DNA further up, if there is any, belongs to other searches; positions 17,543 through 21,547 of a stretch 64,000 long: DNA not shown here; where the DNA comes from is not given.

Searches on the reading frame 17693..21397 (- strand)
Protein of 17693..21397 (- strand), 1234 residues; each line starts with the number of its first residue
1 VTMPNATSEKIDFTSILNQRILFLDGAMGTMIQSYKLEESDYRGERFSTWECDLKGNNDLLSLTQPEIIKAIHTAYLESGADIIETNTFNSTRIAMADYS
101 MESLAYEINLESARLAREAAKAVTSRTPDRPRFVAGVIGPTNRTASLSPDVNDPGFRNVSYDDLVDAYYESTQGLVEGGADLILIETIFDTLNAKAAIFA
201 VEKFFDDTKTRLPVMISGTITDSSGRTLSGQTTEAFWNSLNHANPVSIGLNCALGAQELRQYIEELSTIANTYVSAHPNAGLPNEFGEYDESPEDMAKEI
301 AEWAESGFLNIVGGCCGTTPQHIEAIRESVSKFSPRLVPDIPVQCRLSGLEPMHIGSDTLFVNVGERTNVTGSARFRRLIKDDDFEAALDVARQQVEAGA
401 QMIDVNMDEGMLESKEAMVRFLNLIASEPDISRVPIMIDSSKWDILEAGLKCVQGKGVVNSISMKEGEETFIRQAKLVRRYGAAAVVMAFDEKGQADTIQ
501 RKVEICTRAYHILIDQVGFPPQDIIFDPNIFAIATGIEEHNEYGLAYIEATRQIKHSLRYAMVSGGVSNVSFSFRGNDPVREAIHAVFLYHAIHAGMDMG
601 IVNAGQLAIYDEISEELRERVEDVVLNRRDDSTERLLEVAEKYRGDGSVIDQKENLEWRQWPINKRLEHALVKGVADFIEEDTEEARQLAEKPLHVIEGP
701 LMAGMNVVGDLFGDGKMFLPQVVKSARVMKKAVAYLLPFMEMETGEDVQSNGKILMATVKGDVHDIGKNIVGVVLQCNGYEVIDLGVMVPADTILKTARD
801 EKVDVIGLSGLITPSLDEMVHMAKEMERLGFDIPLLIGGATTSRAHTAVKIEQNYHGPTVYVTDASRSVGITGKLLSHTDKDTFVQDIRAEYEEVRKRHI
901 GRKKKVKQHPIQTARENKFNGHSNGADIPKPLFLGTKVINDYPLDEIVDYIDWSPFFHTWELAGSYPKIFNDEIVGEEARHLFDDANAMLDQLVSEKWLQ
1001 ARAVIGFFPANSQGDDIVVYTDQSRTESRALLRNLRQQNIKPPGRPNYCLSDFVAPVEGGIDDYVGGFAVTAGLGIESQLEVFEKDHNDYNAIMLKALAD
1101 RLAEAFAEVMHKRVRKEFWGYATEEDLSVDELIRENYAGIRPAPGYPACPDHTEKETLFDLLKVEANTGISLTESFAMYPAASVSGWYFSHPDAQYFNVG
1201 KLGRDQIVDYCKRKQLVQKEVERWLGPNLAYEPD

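Call 30: search_protein_families(library=pfam, max_evalue=0.0001, proteins=[window:17693-21397:-])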
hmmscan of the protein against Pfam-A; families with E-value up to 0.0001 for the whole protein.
window:17693-21397:- (1234 aa): 6 families
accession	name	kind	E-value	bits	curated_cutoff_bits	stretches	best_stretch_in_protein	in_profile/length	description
PF02965.22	Met_synt_B12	-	3.2e-131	437.2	25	1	944-1215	2-273/273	Vitamin B12 dependent methionine synthase, activation domain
PF02574.22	S-methyl_trans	-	3.4e-100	336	22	1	22-330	1-283/283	Homocysteine S-methyltransferase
PF00809.28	Pterin_bind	-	2e-63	214.7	25.5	1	365-603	1-244/244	Pterin binding enzyme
PF02607.22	B12-binding_2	-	2e-24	86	23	1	665-736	3-73/74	B12 binding domain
PF02310.24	B12-binding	-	6e-22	78.2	32.1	1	752-843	1-92/121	B12 binding domain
PF02007.24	MtrH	-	4.1e-05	23.3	22.8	1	385-509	46-167/299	Tetrahydromethanopterin S-methyltransferase MtrH subunit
